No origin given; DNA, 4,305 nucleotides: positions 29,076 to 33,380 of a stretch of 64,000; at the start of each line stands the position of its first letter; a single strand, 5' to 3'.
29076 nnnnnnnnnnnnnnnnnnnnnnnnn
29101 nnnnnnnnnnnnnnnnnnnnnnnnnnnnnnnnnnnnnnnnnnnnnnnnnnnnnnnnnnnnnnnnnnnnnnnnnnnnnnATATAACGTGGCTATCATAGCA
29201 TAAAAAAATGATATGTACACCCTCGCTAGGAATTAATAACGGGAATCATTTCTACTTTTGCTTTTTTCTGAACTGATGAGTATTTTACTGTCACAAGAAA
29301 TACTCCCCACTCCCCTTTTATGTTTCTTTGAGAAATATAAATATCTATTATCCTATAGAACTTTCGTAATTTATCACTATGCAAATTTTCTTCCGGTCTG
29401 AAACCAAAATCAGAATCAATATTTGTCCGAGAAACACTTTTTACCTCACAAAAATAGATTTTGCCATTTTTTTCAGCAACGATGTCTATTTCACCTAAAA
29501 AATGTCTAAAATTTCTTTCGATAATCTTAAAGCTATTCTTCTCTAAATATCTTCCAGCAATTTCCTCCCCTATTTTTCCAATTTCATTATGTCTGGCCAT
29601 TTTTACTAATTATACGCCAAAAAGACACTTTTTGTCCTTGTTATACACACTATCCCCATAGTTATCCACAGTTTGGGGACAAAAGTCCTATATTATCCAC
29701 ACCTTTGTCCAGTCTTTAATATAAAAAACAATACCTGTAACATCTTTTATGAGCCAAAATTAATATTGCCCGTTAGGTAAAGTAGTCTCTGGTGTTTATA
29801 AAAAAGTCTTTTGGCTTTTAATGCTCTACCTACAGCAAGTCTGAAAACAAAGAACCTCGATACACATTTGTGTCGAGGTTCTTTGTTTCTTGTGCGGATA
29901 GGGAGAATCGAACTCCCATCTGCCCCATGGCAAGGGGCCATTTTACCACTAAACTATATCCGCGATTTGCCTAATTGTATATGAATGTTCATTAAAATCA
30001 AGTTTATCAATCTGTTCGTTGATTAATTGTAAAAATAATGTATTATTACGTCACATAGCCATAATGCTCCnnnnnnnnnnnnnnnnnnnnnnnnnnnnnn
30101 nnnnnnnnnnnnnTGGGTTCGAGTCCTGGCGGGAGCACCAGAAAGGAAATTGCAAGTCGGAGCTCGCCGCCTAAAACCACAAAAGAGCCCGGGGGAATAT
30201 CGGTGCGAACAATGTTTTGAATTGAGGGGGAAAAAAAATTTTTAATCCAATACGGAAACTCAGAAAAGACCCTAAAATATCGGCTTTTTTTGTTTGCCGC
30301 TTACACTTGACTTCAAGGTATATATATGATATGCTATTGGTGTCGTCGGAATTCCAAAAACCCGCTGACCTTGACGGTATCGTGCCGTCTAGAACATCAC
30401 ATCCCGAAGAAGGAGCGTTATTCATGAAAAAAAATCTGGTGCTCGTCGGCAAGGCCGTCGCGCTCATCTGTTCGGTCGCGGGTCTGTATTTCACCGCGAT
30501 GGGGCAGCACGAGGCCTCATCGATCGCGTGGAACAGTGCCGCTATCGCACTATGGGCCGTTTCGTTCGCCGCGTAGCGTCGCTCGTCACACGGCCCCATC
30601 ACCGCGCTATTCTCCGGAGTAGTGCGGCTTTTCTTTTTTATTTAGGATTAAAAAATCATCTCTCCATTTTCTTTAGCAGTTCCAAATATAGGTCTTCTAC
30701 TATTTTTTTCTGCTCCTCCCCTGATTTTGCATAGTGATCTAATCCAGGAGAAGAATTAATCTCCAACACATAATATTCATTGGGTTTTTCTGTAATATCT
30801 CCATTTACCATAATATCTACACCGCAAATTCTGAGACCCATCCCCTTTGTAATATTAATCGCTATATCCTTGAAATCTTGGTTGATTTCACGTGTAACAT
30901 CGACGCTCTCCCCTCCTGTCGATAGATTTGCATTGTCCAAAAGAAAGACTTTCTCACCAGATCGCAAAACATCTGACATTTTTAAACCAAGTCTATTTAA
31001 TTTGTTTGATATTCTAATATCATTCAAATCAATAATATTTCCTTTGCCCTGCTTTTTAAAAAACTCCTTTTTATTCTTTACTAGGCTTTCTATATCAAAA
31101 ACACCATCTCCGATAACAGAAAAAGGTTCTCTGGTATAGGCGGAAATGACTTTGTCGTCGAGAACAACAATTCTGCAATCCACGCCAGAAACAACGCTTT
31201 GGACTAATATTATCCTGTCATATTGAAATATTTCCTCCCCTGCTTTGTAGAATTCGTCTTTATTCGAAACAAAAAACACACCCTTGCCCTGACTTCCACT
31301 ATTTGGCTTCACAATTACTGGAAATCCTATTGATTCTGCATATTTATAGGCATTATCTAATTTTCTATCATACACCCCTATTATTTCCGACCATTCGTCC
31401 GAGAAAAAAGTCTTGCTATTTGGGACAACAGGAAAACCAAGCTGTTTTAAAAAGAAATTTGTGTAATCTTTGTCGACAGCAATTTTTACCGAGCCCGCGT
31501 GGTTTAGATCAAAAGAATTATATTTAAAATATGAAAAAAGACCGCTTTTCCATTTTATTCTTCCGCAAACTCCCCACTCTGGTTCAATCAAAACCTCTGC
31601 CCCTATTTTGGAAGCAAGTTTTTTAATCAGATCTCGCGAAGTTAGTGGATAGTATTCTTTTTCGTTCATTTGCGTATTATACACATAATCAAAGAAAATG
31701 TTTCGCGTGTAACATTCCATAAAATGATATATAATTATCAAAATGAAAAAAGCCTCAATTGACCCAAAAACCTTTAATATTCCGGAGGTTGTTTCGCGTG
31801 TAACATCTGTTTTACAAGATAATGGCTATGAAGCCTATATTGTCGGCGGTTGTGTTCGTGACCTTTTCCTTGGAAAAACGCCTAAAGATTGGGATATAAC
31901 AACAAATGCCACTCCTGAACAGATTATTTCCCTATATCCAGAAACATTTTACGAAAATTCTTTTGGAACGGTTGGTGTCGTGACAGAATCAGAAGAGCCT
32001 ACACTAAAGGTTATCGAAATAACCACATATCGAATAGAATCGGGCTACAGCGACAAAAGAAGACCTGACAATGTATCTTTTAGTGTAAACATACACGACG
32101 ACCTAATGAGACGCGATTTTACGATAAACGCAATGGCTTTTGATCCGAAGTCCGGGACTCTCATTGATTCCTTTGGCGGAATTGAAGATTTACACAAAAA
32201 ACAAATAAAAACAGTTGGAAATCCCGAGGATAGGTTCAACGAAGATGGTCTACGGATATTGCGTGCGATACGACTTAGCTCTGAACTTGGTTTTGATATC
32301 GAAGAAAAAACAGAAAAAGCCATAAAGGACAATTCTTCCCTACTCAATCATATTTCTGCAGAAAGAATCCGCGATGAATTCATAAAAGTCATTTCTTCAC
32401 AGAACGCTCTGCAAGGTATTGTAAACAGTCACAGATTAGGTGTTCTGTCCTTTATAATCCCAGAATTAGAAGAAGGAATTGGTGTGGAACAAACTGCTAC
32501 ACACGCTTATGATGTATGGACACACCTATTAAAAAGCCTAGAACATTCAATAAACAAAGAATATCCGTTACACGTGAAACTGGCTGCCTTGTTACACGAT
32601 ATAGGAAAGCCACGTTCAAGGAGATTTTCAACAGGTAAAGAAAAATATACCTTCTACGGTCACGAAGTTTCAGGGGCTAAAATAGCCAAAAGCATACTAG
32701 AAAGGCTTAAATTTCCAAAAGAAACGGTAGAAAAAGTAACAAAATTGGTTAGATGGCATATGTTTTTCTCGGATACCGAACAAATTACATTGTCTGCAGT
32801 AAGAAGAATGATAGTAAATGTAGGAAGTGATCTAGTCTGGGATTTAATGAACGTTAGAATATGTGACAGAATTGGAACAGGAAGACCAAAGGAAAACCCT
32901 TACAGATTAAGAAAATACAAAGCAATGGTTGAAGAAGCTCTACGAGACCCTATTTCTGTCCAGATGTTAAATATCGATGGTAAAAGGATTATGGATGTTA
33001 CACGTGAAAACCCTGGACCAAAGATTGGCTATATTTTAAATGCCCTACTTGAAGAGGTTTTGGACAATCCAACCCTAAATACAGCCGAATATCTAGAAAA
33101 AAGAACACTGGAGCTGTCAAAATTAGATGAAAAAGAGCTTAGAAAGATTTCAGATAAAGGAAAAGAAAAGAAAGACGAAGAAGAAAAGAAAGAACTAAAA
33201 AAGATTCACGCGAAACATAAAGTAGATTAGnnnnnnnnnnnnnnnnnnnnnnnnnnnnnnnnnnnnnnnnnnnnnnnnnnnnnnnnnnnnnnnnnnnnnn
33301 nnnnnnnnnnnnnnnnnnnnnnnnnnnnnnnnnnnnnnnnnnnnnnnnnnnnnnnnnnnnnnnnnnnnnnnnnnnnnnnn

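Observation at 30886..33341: Cluster of at least 9 copies of an 18-bp imperfect palindrome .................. in and around cca and the ATP-grasp gene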

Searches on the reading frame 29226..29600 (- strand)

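Call 7: search_protein_families(library=pfam, proteins=[window:29226-29600:-], max_evalue=0.01)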
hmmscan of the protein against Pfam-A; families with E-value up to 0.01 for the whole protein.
window:29226-29600:- (124 aa): 2 families
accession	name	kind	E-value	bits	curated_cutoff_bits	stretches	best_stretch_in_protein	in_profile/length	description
PF02021.23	UPF0102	-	3.6e-17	62.9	23.6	1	11-90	1-71/80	Uncharacterised protein family UPF0102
PF08378.17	NERD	-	4.4e-06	27.6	22.1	1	8-64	2-64/111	Nuclease-related domain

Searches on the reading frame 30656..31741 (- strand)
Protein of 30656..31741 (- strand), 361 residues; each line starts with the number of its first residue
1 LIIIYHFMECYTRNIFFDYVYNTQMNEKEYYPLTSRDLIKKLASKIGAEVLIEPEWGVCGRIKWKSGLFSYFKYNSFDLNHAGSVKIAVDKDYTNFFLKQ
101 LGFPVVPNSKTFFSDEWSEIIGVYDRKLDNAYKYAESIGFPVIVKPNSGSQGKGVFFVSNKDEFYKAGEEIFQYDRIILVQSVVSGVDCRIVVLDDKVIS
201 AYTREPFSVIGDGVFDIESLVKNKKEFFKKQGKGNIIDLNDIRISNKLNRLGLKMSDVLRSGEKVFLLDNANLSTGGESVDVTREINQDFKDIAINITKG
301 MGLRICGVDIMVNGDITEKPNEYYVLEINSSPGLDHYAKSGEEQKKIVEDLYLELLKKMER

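Call 7: search_protein_families(library=pfam, proteins=[window:30656-31741:-], max_evalue=0.01)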
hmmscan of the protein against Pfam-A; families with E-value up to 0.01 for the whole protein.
window:30656-31741:- (361 aa): 12 families
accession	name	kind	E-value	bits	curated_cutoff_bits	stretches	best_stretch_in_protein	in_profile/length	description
PF08443.16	RimK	-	3.3e-19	69.7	21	2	271-339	114-174/188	RimK-like ATP-grasp domain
PF07478.18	Dala_Dala_lig_C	-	6.8e-14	52.3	24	1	98-218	2-114/204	D-ala D-ala ligase C-terminus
PF14397.11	ATPgrasp_ST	-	6.2e-08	32.6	31.4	1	116-282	46-176/278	Sugar-transfer associated ATP-grasp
PF02655.19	ATP-grasp_3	-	7.7e-08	33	23.2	1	139-196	31-81/160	ATP-grasp domain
PF02786.22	CPSase_L_D2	-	1.1e-07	32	19.8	1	126-169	25-68/211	Carbamoyl-phosphate synthase L chain, ATP binding domain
PF02222.28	ATP-grasp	-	8.3e-06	26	27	1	128-184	19-76/179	ATP-grasp domain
PF14398.11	ATPgrasp_YheCD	-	2.9e-05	23.9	26.8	0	142-166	51-76/255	YheC/D like ATP-grasp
PF03133.20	TTL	-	0.00019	21.2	20.1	0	140-207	67-110/292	Tubulin-tyrosine ligase family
PF02955.21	GSH-S_ATP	-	0.00049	20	23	1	138-206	31-104/175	Prokaryotic glutathione synthetase, ATP-grasp domain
PF13535.11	ATP-grasp_4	-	0.00087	19.4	27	1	138-172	1-35/160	ATP-grasp domain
PF05770.16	Ins134_P3_kin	-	0.0036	17.3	23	1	290-336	144-187/201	Inositol 1,3,4-trisphosphate 5/6-kinase ATP-grasp domain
PF01071.24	GARS_A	-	0.0043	17.3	27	1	128-194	26-99/194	Phosphoribosylglycinamide synthetase, ATP-grasp (A) domain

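Call 64: find_related_loci(query=window:30656-31720:-, collection=metagenome_contigs, flank=6000)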
Query window:30656-31720:- (354 aa) in metagenome_contigs; peptide patterns used: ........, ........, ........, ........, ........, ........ (x = any residue, [..] = any of these).
600 stretches matched a pattern (row limit reached: there are more); 1 encode a relative of the query (tblastn E <= 1e-3); 1 distinct loci.
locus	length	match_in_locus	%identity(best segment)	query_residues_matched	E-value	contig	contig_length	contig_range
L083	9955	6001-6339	27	87-186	1e-7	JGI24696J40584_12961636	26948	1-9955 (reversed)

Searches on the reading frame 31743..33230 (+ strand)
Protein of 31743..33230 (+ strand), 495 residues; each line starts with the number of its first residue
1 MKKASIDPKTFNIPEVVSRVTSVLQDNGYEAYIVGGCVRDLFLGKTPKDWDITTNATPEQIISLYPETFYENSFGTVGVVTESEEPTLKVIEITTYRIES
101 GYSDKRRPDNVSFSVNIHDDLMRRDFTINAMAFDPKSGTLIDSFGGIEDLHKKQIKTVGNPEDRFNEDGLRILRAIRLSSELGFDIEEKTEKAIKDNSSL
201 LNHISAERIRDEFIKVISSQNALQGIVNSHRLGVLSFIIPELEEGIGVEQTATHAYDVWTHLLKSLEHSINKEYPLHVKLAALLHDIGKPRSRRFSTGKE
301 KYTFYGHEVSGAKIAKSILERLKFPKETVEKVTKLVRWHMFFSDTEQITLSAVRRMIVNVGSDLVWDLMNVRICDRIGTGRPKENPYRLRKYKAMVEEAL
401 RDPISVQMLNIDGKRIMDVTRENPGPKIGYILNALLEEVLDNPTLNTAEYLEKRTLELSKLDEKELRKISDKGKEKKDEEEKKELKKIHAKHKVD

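Call 7: search_protein_families(library=pfam, proteins=[window:31743-33230:+], max_evalue=0.01)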
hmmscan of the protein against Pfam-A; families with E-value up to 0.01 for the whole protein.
window:31743-33230:+ (495 aa): 4 families
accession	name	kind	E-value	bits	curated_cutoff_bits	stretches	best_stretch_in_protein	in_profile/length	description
PF01743.26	PolyA_pol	-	1e-38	133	23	1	31-155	1-125/126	Poly A polymerase head domain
PF12627.12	PolyA_pol_RNAbd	-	3.9e-17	62.2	22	1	183-244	1-62/64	Probable RNA and SrmB- binding site of polymerase A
PF01966.28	HD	-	1.1e-12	48.7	22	1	253-352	3-104/116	HD domain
PF13735.12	tRNA_NucTran2_2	-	3.1e-07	30.9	27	1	296-452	4-146/149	tRNA nucleotidyltransferase domain 2 putative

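Call 10: find_related_loci(query=window:31743-33230:+, collection=genome_contigs, flank=10000)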
Query window:31743-33230:+ (495 aa) in genome_contigs; peptide patterns used: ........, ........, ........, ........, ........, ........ (x = any residue, [..] = any of these).
599 stretches matched a pattern (row limit reached: there are more); 498 encode a relative of the query (tblastn E <= 1e-3); the best 80 are kept; 80 distinct loci.
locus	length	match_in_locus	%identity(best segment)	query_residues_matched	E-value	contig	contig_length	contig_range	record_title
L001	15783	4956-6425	65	5-494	0e+0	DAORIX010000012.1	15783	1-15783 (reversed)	MAG TPA_asm: Candidatus Paceibacterota bacterium isolate AMR_MDS_5566 NODE_630_length_15783_cov_6.096198, whole genome s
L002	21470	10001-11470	64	5-494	0e+0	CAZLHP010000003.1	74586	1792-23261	MAG TPA_asm: uncultured Candidatus Saccharibacteria bacterium isolate SRP286056_co1_109 genome assembly, contig: NODE_29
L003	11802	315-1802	63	5-494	0e+0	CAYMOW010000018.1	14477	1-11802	MAG TPA_asm: uncultured Candidatus Saccharibacteria bacterium isolate SRP329715_co1_140 genome assembly, contig: NODE_63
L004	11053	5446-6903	64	13-494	0e+0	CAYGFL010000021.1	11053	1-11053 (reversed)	MAG TPA_asm: uncultured Candidatus Saccharibacteria bacterium isolate ERP113451_co1_293 genome assembly, contig: NODE_72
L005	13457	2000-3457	62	11-495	0e+0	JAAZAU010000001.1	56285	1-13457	MAG: Parcubacteria group bacterium isolate AS06rmzACSIP_46 425473_AS06, whole genome shotgun sequence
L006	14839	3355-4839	62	1-495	0e+0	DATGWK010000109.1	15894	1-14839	MAG TPA_asm: Candidatus Nanoarchaeia archaeon isolate SMAG_U10580 k141_319919, whole genome shotgun sequence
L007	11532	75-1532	64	9-487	0e+0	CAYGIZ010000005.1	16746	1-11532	MAG TPA_asm: uncultured Candidatus Saccharibacteria bacterium isolate ERP113451_co5_102 genome assembly, contig: NODE_18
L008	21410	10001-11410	64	9-477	0e+0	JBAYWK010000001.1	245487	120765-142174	MAG: Candidatus Paceibacterota bacterium isolate SO_2016_LW3_81 scaffold00054_LW162_2016, whole genome shotgun sequence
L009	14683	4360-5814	64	11-494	0e+0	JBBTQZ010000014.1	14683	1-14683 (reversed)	MAG: Patescibacteria group bacterium isolate H41-bin075_1 H41_bin075_1_000000000014, whole genome shotgun sequence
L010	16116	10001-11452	63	11-494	0e+0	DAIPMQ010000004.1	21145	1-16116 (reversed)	MAG TPA_asm: Parcubacteria group bacterium isolate CTOTU41360 NODE_1636_length_21145_cov_3.484021, whole genome shotgun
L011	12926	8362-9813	63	14-494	0e+0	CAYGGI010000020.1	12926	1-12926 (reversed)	MAG TPA_asm: uncultured Candidatus Saccharibacteria bacterium isolate ERP113451_co3_102 genome assembly, contig: NODE_38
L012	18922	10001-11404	65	9-475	0e+0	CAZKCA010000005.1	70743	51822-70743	MAG TPA_asm: uncultured Candidatus Saccharibacteria bacterium isolate SRP290908_co1_94 genome assembly, contig: NODE_363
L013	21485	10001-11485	61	1-495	0e+0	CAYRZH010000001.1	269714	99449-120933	MAG TPA_asm: uncultured Candidatus Saccharibacteria bacterium isolate binchicken_co16_374 genome assembly, contig: NODE_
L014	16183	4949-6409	62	9-494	0e+0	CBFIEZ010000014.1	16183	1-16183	MAG: Minisyncoccia bacterium isolate Co_bin_508_permissive genome assembly, contig: Co_bin_508_permissive_c14, whole gen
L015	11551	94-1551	62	9-494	0e+0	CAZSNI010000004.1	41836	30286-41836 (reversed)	MAG TPA_asm: uncultured Candidatus Saccharibacteria bacterium isolate SRP286056_co1_435 genome assembly, contig: NODE_92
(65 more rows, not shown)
